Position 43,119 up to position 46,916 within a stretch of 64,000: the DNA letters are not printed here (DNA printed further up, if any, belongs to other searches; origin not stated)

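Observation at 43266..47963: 1565-aa protein with two tandem MutS-type (domain V) ABC ATPase modules and an 870-aa unknown N-terminus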

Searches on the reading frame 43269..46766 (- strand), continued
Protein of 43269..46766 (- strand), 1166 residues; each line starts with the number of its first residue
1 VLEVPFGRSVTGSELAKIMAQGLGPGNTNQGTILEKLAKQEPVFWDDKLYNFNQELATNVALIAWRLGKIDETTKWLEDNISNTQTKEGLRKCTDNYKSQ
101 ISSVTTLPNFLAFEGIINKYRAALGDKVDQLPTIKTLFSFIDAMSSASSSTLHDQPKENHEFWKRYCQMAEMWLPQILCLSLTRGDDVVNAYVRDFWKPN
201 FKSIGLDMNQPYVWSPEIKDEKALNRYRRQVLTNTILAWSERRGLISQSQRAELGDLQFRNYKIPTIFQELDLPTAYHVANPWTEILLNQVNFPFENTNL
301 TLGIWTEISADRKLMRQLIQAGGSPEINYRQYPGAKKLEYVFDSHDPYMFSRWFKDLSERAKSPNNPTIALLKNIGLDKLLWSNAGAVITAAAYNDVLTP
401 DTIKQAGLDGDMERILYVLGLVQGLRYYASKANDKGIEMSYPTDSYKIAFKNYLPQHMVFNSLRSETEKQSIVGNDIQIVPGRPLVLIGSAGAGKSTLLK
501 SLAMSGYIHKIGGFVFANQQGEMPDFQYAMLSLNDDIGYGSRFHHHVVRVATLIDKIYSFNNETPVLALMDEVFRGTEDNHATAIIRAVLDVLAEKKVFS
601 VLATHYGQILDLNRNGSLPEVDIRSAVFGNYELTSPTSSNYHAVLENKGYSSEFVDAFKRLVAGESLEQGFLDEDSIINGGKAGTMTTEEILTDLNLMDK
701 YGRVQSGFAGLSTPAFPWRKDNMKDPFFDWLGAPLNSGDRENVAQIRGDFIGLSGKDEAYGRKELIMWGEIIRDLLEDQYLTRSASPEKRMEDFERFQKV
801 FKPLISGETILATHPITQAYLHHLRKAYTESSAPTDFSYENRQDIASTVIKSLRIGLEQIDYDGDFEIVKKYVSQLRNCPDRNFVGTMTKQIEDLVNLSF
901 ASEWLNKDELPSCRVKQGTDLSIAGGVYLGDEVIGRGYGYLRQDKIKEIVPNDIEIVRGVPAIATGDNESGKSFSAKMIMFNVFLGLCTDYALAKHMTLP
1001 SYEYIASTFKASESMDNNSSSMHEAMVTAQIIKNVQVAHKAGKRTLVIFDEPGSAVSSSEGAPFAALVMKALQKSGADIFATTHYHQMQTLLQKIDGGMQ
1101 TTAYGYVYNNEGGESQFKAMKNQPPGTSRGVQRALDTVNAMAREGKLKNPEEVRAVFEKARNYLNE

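Call 90: search_protein_families(library=phrogs, proteins=[L016:557-1123:+, L016:3307-4308:+, L016:4630-5370:+, L016:6000-6341:+, L016:7193-7576:+, L017:5511-6836:+, L017:6857-7771:+, L017:7764-8150:+, L017:8377-9114:+, L017:9927-10739:+], max_evalue=0.01)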
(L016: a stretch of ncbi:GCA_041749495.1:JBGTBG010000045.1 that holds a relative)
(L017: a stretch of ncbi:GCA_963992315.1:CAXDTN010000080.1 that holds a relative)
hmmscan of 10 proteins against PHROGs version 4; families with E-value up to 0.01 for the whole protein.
L016:557-1123:+ (188 aa): 2 families
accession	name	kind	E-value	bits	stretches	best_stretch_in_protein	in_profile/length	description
phrog_16826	-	DNA, RNA and nucleotide metabolism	4.2e-12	47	1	48-167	25-153/341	DnaD-like helicase loader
phrog_3502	-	unknown function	0.0022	19.1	1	46-110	45-108/131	-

L016:3307-4308:+ (333 aa): 0 families

L016:4630-5370:+ (246 aa): 0 families

L016:6000-6341:+ (113 aa): 0 families

L016:7193-7576:+ (127 aa): 0 families

L017:5511-6836:+ (441 aa): 0 families

L017:6857-7771:+ (304 aa): 2 families
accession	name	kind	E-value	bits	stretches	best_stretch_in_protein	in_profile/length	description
phrog_7237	-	unknown function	0.0007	20.3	1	211-265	81-135/225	-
phrog_19183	-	unknown function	0.0021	19.8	1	15-64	29-78/92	-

L017:7764-8150:+ (128 aa): 0 families

L017:8377-9114:+ (245 aa): 0 families

L017:9927-10739:+ (270 aa): 0 families

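Call 91: search_protein_families(library=phrogs, proteins=[L015:6701-7801:+, L015:4457-5230:+, L015:5260-5793:-], max_evalue=0.01)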
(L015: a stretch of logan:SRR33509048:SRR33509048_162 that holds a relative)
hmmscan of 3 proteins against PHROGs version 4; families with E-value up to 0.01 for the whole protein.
L015:6701-7801:+ (366 aa): 0 families

L015:4457-5230:+ (257 aa): 0 families

L015:5260-5793:- (177 aa): 0 families
